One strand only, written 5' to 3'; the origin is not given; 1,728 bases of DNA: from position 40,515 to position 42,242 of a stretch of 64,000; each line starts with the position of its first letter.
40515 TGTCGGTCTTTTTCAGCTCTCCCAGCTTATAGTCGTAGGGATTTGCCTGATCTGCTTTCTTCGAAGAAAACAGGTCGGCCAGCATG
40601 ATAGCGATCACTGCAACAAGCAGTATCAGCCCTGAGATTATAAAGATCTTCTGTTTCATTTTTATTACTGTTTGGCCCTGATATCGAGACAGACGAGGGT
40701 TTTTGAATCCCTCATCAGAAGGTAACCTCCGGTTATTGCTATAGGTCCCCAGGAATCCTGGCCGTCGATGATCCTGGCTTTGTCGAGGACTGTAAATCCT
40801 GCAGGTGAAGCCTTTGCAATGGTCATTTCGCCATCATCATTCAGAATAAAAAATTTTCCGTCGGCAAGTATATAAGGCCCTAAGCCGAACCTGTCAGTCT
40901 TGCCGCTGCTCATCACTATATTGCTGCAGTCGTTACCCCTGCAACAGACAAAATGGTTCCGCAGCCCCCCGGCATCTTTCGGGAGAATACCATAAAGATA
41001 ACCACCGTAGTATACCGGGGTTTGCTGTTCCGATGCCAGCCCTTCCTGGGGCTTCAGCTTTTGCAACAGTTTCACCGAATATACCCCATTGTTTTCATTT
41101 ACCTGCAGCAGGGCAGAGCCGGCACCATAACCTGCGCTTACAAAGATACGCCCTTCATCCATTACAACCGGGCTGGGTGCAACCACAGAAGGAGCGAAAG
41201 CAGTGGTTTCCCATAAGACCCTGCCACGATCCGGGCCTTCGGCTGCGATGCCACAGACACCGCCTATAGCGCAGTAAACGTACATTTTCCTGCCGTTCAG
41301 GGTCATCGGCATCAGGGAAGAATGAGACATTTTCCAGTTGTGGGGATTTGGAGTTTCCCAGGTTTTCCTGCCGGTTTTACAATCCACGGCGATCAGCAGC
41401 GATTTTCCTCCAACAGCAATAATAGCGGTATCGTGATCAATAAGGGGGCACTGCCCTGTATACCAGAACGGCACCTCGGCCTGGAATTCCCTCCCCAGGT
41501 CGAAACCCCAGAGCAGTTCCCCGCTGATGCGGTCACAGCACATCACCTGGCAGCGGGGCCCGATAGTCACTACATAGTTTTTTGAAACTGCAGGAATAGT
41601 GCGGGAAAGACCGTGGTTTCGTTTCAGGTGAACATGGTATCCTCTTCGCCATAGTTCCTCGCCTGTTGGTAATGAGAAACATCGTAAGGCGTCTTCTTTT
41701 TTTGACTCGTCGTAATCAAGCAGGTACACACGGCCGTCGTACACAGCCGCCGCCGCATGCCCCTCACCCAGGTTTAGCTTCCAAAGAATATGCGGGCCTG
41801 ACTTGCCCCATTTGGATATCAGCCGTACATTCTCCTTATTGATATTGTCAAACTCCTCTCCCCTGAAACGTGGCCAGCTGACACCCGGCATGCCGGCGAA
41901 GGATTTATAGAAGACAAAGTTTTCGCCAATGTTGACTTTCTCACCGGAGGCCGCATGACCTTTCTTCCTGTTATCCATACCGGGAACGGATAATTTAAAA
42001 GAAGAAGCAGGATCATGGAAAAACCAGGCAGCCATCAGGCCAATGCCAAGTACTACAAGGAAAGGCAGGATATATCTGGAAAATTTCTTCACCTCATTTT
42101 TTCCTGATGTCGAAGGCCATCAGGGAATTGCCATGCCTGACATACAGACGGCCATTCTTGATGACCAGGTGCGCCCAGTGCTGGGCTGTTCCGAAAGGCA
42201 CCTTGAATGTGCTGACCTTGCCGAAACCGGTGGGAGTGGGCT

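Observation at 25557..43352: Eleven-gene translationally coupled cluster joining five periplasmic beta-propellers to an NAD(P)H/ferredoxin flavoprotein module, a Tat polyferredoxin, a glycosyltransferase and an ABC exporter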

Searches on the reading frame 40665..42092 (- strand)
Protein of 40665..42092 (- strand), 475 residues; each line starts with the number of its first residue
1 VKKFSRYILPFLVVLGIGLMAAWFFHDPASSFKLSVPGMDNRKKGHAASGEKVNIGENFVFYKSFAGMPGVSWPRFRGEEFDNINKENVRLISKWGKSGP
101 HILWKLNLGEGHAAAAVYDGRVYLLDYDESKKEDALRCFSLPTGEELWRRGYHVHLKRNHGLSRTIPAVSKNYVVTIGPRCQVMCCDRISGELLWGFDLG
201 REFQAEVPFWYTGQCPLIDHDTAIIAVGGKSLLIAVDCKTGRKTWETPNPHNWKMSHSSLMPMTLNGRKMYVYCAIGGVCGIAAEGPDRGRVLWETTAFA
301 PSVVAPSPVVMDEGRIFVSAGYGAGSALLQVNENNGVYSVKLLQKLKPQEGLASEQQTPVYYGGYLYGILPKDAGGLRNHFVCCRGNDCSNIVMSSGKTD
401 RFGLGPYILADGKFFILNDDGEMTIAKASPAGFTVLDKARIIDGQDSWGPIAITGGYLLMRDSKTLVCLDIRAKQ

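Call 4: search_protein_families(library=pfam, proteins=[window:40665-42092:-], max_evalue=0.01)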
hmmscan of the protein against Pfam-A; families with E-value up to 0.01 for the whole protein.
window:40665-42092:- (475 aa): 2 families
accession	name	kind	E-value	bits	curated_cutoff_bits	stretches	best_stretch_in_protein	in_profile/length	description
PF13360.13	PQQ_2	-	2.9e-20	73.4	27.6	1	135-335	4-190/233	Outer membrane protein assembly factor BamB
PF13570.13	Beta-prop_ACSF4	-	3.7e-05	23.7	133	1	136-320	31-192/329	Beta-alanine-activating enzyme, beta-propeller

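Call 5: search_protein_families(library=ncbifam, proteins=[window:40665-42092:-], max_evalue=0.01)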
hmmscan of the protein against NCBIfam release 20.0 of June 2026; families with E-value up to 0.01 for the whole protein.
window:40665-42092:- (475 aa): 3 families
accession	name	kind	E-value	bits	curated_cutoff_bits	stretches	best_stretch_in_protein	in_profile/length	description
TIGR03300.1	assembly_YfgL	equivalog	4.9e-06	25.5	285.2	0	158-247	52-131/377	outer membrane protein assembly factor BamB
TIGR04528.1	acido_non_PQQ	subfamily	0.00014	20.8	650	0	227-321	397-483/493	acido-empty-quinoprotein group A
NF008351.0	PRK11138.1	equivalog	0.00077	18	423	0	222-368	70-211/394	outer membrane protein assembly factor BamB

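Call 25: search_solved_structures(query=A2, max_evalue=1)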
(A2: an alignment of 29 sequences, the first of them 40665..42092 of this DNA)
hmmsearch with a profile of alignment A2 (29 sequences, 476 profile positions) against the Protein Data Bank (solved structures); distinct sequences matched with E-value up to 1: 10.
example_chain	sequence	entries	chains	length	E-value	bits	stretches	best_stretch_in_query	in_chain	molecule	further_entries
7cqy_A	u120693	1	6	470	0.00017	23.5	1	92-222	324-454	Tetrathionate hydrolase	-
6l8a_A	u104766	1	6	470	0.00018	23.4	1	92-222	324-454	Tetrathionate hydrolase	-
4hdj_A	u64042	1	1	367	0.00024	22.9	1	169-213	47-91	Outer membrane protein assembly factor BamB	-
9pxg_B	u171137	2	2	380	0.00028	22.7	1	169-213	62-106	Outer membrane protein assembly factor BamB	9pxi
6zcw_A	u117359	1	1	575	0.0029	19.4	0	232-298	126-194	Quinoprotein ethanol dehydrogenase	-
6zcv_A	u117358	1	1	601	0.0036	19.1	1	184-298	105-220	Quinoprotein ethanol dehydrogenase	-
9m2c_A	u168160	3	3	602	0.0044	18.8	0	58-151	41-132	PQQ-binding-like beta-propeller repeat protein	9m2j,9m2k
1kv9_A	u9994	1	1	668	0.061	15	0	224-304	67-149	TYPE II QUINOHEMOPROTEIN ALCOHOL DEHYDROGENASE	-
7wmd_A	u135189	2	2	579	0.12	14.1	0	233-298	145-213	PQQ-dependent alcohol dehydrogenase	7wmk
3mmg_A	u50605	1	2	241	0.31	12.7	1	398-439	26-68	Nuclear inclusion protein A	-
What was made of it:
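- Closest known: BamB and tetrathionate hydrolase. Same: A profile of P2 orthologs hits tetrathionate hydrolase at E 1.7e-4 (call 25).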

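Call 26: find_homologous_proteins(query=window:40665-42092:-, max_evalue=0.00001)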
Query window:40665-42092:- (475 aa): 5776 proteins with E <= 0.00001 among 8000 candidates; the best 120 are listed.
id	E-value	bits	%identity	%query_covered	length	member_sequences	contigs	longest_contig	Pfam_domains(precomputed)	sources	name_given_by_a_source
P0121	0.0e+0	1015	89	100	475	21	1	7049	PF13360.14,PF13570.14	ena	-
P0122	3.0e-294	995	88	100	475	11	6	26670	PF13360.14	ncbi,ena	-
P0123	1.0e-293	993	88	100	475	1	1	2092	PF13360.14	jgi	-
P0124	3.7e-291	984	86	100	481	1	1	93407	PF13360.14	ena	-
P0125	2.7e-289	978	85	100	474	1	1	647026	PF13360.14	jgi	-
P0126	6.8e-286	967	85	100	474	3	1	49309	PF13360.14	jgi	-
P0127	8.7e-286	967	85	100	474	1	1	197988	PF13360.14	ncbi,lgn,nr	ncbi:MAG: PQQ-like beta-propeller repeat protein [Bacteroidetes bacterium]|nr:PQQ-like beta-propelle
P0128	5.1e-283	958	84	100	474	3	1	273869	PF13360.14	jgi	jgi:outer membrane protein assembly factor BamB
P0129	3.3e-282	955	84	100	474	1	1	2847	PF13360.14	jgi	jgi:outer membrane protein assembly factor BamB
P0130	1.3e-281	953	84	100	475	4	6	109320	PF13360.14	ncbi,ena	-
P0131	7.1e-281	951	83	100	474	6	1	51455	PF13360.14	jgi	-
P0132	8.9e-281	950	86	96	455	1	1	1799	PF13360.14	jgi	-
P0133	1.4e-278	943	83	100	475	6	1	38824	PF13360.14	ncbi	ncbi:MAG: PQQ-binding-like beta-propeller repeat protein [Bacteroidota bacterium]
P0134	1.3e-276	937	82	100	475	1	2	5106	PF13360.14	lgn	-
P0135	2.3e-260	883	77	100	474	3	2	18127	PF13360.14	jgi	jgi:outer membrane protein assembly factor BamB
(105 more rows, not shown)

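Call 36: predict_structure(alignment_id=A3)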
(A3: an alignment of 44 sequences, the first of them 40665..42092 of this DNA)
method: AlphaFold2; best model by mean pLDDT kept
length: 475 residues; sequences in the alignment: 44
mean_pLDDT: 86.7   pTM: 0.84
mean pLDDT of the five models: 86.7, 84.1, 83.0, 82.4, 82.0
residues with pLDDT >= 90: 280; 70-90: 138; 50-70: 35; < 50: 22
segments of 3 or more residues with pLDDT < 50: 27-37, 43-49, 158-160
pLDDT, mean of each block of 10 residues (from residue 1): 73 88 60 45 45 78 94 84 92 95 91 87 89 90 96 65 79 90 93 92 77 79 92 96 95 88 94 93 95 93 86 93 87 93 94 88 95 91 96 95 89 93 96 97 70 94 91 84
secondary structure, 60 per line:
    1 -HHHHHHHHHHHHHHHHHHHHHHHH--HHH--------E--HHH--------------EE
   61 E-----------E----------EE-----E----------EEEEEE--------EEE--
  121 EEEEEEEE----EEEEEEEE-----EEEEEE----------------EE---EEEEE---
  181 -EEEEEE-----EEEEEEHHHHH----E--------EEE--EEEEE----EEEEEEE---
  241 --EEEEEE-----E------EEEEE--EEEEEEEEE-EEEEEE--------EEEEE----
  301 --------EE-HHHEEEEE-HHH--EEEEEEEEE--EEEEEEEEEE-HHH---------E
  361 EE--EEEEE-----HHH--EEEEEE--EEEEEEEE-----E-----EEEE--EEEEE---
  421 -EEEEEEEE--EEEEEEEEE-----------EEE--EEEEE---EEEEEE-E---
elements in order: H2-25 E59-61 E102-107 E116-118 E121-128 E133-140 E146-151 E173-177 E182-187 E193-198 H199-203 E217-219 E222-226 E231-237 E243-248 E261-265 E268-276 E278-283 E292-296 E315-319 E326-334 E337-346 E360-362 E365-369 E380-385 E388-395 E407-410 E413-417 E422-429 E432-440 E452-454 E457-461 E465-470
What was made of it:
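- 40665..42092 (-): P2: N-terminally membrane-anchored 8-bladed propeller (475 aa). It is the most conserved propeller and carries many invariant charged, His and Cys residues. AlphaFold2 mean pLDDT 86.7 (call 36).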

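Call 38: fold_search(model_id=the predicted structure, library=pdb)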
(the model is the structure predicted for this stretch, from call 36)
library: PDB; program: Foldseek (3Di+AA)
matches with E <= 10: 1685; with E <= 0.001: 1097
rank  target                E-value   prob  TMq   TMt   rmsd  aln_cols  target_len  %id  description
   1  9co0_B                6.6e-18  1.00  0.56  0.75   6.9       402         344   16  CryoEM structure of BAM in complex with the PTB2 open-state inhibitor (in SMA nanodisc) (released 2024-12-25)
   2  7tt2_B                1.5e-17  1.00  0.56  0.73   6.9       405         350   15  BamABCDE bound to substrate EspP class 3 (released 2022-03-30)
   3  9cnw_B                4.1e-17  1.00  0.55  0.74   6.5       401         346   15  CryoEM structure of the APO-BAM complex in DDM detergent (released 2024-12-25)
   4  3q54                  4.1e-17  1.00  0.55  0.73   6.4       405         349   15  Crystal structure of Escherichia coli BamB (released 2012-05-09)
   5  8bvq_B                4.1e-17  1.00  0.56  0.71   7.4       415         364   15  E. coli BAM complex (BamABCDE) bound to darobactin B (released 2023-05-24)
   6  9cnx_B                5.6e-17  1.00  0.55  0.72   7.0       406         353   15  CryoEM structure of BAM in complex with the PTB1 closed-state inhibitor (in DDM detergent) (released 2024-12-25)
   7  3prw                  6.6e-17  1.00  0.58  0.75   5.6       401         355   16  Crystal structure of the lipoprotein BamB (released 2011-01-19)
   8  9p1u_B                7.0e-17  1.00  0.54  0.72   4.8       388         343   15  beta-barrel assembly machine from Escherichia coli in an late state of LptD assembly (released 2026-03-11)
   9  8orr                  7.0e-17  1.00  0.56  0.74   6.0       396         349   16  Outer membrane protein assembly factor BamB from Klebsiella pneumoniae (released 2024-04-24)
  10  9cnz_B                8.6e-17  1.00  0.56  0.74   6.4       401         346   15  Structure of BAM complexed with PTB2 ligand in detergent (released 2024-12-25)
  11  8pz2_B                9.5e-17  1.00  0.56  0.70   8.2       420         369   16  Wait Complex: Lateral open BAM bound Extended SurA (released 2024-09-25)
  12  8qp5_B                1.0e-16  1.00  0.56  0.73   7.2       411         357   15  Release Complex: BAM bound EspP (SurA released) (released 2024-09-25)
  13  7cqy_F                1.2e-16  1.00  0.61  0.65   5.9       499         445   13  Tetrathionate hydrolase from Acidithiobacillus ferrooxidans mutant - D325N (released 2021-01-27)
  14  5ayw_B                1.4e-16  1.00  0.58  0.76   6.3       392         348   15  Structure of a membrane complex (released 2016-02-24)
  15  6l8a_D                1.4e-16  1.00  0.62  0.64   6.0       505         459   14  Tetrathionate hydrolase from Acidithiobacillus ferrooxidans (released 2020-11-11)
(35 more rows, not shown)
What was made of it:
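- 40665..42092 (-): Best Foldseek matches are BamB and tetrathionate hydrolase, with query TM-scores of 0.55-0.62 (call 38).
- Closest known: BamB and tetrathionate hydrolase. Same: The P2 model is an 8-bladed propeller whose best structural matches are these proteins (query TM-score 0.55-0.62, call 38).
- The nearest folds to P2 are BamB, a scaffold, and tetrathionate hydrolase, a hydrolase (call 38).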

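Call 63: search_protein_representatives(alignment_id=A3)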
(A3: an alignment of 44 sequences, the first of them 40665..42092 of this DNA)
Query: 44 sequences, 476 profile positions. Proteins with E-value up to 0.001 (for the whole library): 11819; up to 1e-10: 5097; up to 1e-30: 668. The best 150 are listed.
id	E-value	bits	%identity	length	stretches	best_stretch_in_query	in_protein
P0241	2.8e-171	586.8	-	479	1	1-473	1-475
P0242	7.5e-171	585.4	-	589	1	49-473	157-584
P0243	1.1e-164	565.0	-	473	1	7-475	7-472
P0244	2.9e-163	560.4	-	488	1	7-473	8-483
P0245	2.9e-162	557.1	-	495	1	14-475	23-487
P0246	2.3e-160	550.8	-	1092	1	4-475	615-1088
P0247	4.5e-154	530.1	-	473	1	9-474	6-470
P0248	3.5e-150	517.2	-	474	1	4-474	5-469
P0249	5.8e-150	516.5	-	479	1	8-475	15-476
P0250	6.8e-149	513.0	-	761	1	70-475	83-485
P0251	2.0e-144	498.2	-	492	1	11-474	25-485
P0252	5.8e-143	493.4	-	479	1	4-475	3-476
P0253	1.1e-142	492.4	-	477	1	11-475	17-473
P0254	1.4e-140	485.6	-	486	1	73-475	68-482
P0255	2.0e-139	481.8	-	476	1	8-476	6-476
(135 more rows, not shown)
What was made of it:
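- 40665..42092 (-): 668 representatives at 50% identity reach E<=1e-30 (call 63).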

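Call 66: find_related_loci(query=A4, collection=metagenome_contigs, flank=10000)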
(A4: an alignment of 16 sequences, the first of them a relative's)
Query A4 (492 aa) in metagenome_contigs; peptide patterns used: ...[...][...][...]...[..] (x = any residue, [..] = any of these).
600 stretches matched a pattern (row limit reached: there are more); 587 encode a relative of the query (tblastn E <= 1e-3); the best 80 are kept; 80 distinct loci.
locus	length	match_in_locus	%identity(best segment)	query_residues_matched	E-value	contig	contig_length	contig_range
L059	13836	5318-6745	51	14-484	6e-144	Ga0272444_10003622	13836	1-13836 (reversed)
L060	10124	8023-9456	46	12-486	2e-141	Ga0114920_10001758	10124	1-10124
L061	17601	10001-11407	48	21-486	5e-141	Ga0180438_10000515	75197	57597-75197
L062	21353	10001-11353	50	39-488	3e-141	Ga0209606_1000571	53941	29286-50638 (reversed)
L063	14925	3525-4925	48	21-484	7e-141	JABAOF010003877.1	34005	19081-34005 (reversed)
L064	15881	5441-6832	47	24-484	5e-140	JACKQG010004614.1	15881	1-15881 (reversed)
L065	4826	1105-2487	47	32-491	4e-142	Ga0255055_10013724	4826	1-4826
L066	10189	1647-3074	46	11-484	2e-139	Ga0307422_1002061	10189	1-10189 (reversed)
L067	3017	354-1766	47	17-484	1e-145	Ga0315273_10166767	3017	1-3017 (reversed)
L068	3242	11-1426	47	17-488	1e-144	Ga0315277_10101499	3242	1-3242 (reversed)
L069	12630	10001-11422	47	16-486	5e-137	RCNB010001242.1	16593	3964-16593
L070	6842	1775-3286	45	6-486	2e-136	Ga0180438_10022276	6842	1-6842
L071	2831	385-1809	49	18-483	3e-143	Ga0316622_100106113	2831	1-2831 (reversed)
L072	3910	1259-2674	45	16-484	9e-140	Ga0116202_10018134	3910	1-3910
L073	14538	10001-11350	48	38-486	4e-136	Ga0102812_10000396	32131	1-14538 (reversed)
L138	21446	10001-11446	44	13-492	8e-127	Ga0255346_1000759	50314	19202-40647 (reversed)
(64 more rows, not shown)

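Call 70: find_homologous_proteins(query=L062:9917-11371:+, max_evalue=1e-30)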
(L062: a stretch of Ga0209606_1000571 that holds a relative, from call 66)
Query L062:9917-11371:+ (485 aa): 7000 proteins with E <= 1e-30 among 8000 candidates; the best 120 are listed.
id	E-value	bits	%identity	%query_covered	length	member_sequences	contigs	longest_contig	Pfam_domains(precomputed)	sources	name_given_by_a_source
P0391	0.0e+0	1132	100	100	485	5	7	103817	PF13360.14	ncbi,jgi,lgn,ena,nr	ncbi:MAG TPA: PQQ-binding-like beta-propeller repeat protein [Candidatus Hydrogenedentes bacterium]|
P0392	4.5e-278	941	81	100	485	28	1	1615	PF13360.14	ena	-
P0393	1.7e-274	929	80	100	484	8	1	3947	PF13360.14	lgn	-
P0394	1.2e-271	920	80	99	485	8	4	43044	PF13360.14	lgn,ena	-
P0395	1.7e-270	916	78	99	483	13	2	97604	PF13360.14,PF13570.14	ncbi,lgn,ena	-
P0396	5.6e-262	888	84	91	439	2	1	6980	PF13360.14,PF13570.14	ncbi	ncbi:MAG: PQQ-binding-like beta-propeller repeat protein, partial [Candidatus Hydrogenedentota bacte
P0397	7.2e-257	871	75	99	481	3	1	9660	PF13360.14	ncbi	-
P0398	1.1e-255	867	74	100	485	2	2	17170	PF13360.14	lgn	-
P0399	6.7e-255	865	74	99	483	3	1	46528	PF13360.14,PF13570.14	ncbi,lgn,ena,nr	ncbi:MAG: PQQ-binding-like beta-propeller repeat protein [Nitrospiraceae bacterium]|nr:PQQ-binding-l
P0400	1.0e-254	864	74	99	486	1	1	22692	PF13360.14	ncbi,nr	ncbi:MAG: PQQ-binding-like beta-propeller repeat protein [Candidatus Hydrogenedentes bacterium]|nr:P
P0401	1.5e-249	847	73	98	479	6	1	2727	PF13360.14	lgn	-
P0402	4.9e-243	826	75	93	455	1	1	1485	PF13360.14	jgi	jgi:outer membrane protein assembly factor BamB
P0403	8.8e-238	808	70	99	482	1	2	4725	PF13360.14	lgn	-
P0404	4.0e-236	803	70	98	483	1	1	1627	PF13360.14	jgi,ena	-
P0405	6.6e-230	782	69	93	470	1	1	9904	PF13360.14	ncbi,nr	ncbi:MAG: PQQ-binding-like beta-propeller repeat protein [bacterium]|nr:PQQ-binding-like beta-propel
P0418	2.5e-215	734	64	98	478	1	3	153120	PF13360.14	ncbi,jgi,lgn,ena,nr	ncbi:MAG TPA: PQQ-binding-like beta-propeller repeat protein [Candidatus Hydrogenedentes bacterium]|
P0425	2.5e-212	724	63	98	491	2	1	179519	PF13360.14,PF13570.14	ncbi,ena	-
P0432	3.5e-208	711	62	99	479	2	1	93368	PF13360.14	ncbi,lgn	-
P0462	5.4e-203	694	61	98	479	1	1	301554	PF13360.14,PF13570.14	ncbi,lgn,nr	ncbi:MAG: PQQ-binding-like beta-propeller repeat protein [Kiritimatiellaceae bacterium]|nr:PQQ-bindi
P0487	1.0e-199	683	61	98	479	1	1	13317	PF13360.14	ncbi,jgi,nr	ncbi:MAG: PQQ-like beta-propeller repeat protein [Pontiellaceae bacterium]|jgi:outer membrane protei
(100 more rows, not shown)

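Call 72: find_encoding_contigs(protein=P0462, flank=10000, max_places=1)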
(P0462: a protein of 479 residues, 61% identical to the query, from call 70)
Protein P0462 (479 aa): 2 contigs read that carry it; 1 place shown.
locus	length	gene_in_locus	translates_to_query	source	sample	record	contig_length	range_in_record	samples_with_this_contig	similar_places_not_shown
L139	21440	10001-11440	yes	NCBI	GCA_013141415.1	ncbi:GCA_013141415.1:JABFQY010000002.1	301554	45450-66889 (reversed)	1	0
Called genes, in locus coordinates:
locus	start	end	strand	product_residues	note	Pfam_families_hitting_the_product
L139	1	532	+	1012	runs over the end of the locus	PF05345:He_PIG, PF25275:Golvesin_C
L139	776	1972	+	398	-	PF01011:PQQ (faint), PF13360:PQQ_2, PF13570:Beta-prop_ACSF4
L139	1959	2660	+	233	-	PF12837:Fer4_6 (weak), PF13237:Fer4_10 (weak)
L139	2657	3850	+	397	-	PF04055:Radical_SAM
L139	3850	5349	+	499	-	PF01976:DUF116, PF00348:polyprenyl_synt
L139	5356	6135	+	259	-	PF00432:Prenyltrans (weak)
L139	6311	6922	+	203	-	-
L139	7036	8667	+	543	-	PF13249:SQHop_cyclase_N, PF00432:Prenyltrans (faint), PF07678:TED_complement (faint), PF13243:SQHop_cyclase_C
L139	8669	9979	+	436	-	PF01011:PQQ (faint), PF13570:Beta-prop_ACSF4 (faint), PF13360:PQQ_2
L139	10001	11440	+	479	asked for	PF13570:Beta-prop_ACSF4 (faint), PF13360:PQQ_2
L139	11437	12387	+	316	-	-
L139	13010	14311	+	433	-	PF25160:LdpA_Fe-S-bd (faint), PF12801:Fer4_5, PF14697:Fer4_21 (faint), PF12838:Fer4_7 (faint), PF13187:Fer4_9 (faint), PF13237:Fer4_10 (faint), PF12801:Fer4_5 (weak), PF00037:Fer4 (weak), +1 more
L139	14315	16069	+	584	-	PF01011:PQQ (faint), PF13360:PQQ_2, PF13570:Beta-prop_ACSF4, PF13360:PQQ_2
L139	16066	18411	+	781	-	PF01257:2Fe-2S_thioredx, PF01512:Complex1_51K, PF10589:NADH_4Fe-4S, PF00037:Fer4 (faint), PF12838:Fer4_7, PF13187:Fer4_9 (weak), PF14697:Fer4_21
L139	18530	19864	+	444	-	PF13510:Fer2_4, PF14691:Fer4_20, PF07992:Pyr_redox_2 (weak), PF01266:DAO (weak), PF13450:NAD_binding_8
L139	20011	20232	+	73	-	PF13560:HTH_31 (weak), PF01381:HTH_3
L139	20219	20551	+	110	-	PF13657:Couple_hipA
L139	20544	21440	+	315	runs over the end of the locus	PF07804:HipA_C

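Call 73: search_protein_families(library=pfam, proteins=[L138:13-1518:+, L138:1515-2639:+, L138:2783-4396:+, L138:4432-6000:-, L138:6039-6782:-, L138:7653-8438:+, L138:8661-9950:+, L062:1067-2089:+, L062:4286-5140:+, L062:8408-9877:+], max_evalue=0.001)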
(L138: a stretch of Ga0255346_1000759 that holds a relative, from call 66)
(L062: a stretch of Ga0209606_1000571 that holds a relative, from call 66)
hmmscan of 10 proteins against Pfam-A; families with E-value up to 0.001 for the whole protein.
L138:13-1518:+ (501 aa): 1 family
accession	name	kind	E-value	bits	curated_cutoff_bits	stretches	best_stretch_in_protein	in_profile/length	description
PF01663.27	Phosphodiest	-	5.2e-31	108.9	23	1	3-381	27-320/342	Type I phosphodiesterase / nucleotide pyrophosphatase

L138:1515-2639:+ (374 aa): 4 families
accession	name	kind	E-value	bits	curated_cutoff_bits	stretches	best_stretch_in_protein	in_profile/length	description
PF13439.12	Glyco_transf_4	-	3.4e-20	73.2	28.5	1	18-187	3-168/170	Glycosyltransferase Family 4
PF13692.12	Glyco_trans_1_4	-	1.6e-19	71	27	1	202-328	4-142/142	Glycosyl transferases group 1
PF13579.12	Glyco_trans_4_4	-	1.2e-18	68.4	29.7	1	18-183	2-157/158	Glycosyl transferase 4-like domain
PF00534.26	Glycos_transf_1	-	7.4e-15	55.3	26.4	1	201-341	17-171/172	Glycosyl transferases group 1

L138:2783-4396:+ (537 aa): 1 family
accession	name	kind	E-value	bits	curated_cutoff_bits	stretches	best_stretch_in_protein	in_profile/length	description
PF04734.18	Ceramidase_alk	-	9.8e-09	34.8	32.1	1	112-304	25-234/509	Neutral/alkaline non-lysosomal ceramidase, N-terminal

L138:4432-6000:- (522 aa): 4 families
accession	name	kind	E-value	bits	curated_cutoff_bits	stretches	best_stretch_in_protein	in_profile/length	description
PF02646.22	RmuC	-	9.8e-106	353.5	26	1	188-477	2-289/291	RmuC family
PF04108.17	ATG17_like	-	2.5e-06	27.7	43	0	184-459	28-253/355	Autophagy protein ATG17-like domain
PF02183.23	HALZ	-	3.1e-05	24.5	28.1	0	91-121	10-40/43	Homeobox associated leucine zipper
PF15393.11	DUF4615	-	0.00035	21.6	27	1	34-128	29-116/137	Domain of unknown function (DUF4615)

L138:6039-6782:- (247 aa): 1 family
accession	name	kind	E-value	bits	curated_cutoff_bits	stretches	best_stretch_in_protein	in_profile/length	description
PF07238.19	PilZ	-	5.8e-10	39.9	22.5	1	93-198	2-99/102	PilZ domain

L138:7653-8438:+ (261 aa): 3 families
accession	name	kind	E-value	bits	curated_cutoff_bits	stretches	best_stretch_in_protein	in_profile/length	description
PF13561.12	adh_short_C2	-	1.4e-42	146.4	27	1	9-256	1-235/236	Enoyl-(Acyl carrier protein) reductase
PF00106.31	adh_short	-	8e-41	140.1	26.6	1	4-209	2-193/195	short chain dehydrogenase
PF08659.16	KR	-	1.8e-07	31.7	22.6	1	6-193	4-173/180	KR domain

L138:8661-9950:+ (429 aa): 3 families
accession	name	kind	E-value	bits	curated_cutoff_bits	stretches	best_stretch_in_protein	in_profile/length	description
PF13360.13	PQQ_2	-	2.2e-25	90.1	27.6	2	86-249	3-143/233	Outer membrane protein assembly factor BamB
PF13570.13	Beta-prop_ACSF4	-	1e-08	35.5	133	1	88-326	115-322/329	Beta-alanine-activating enzyme, beta-propeller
PF01011.28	PQQ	-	1.3e-05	24.6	26.7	0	63-109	537-581/595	Glucose/ethanol/alcohol dehydrogenase, beta-propeller domain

L062:1067-2089:+ (340 aa): 0 families

L062:4286-5140:+ (284 aa): 0 families

L062:8408-9877:+ (489 aa): 2 families
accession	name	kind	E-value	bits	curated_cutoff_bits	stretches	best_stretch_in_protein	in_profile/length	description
PF13360.13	PQQ_2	-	9.1e-16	58.7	27.6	1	156-314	4-144/233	Outer membrane protein assembly factor BamB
PF13570.13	Beta-prop_ACSF4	-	0.00017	21.5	133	1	158-315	32-172/329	Beta-alanine-activating enzyme, beta-propeller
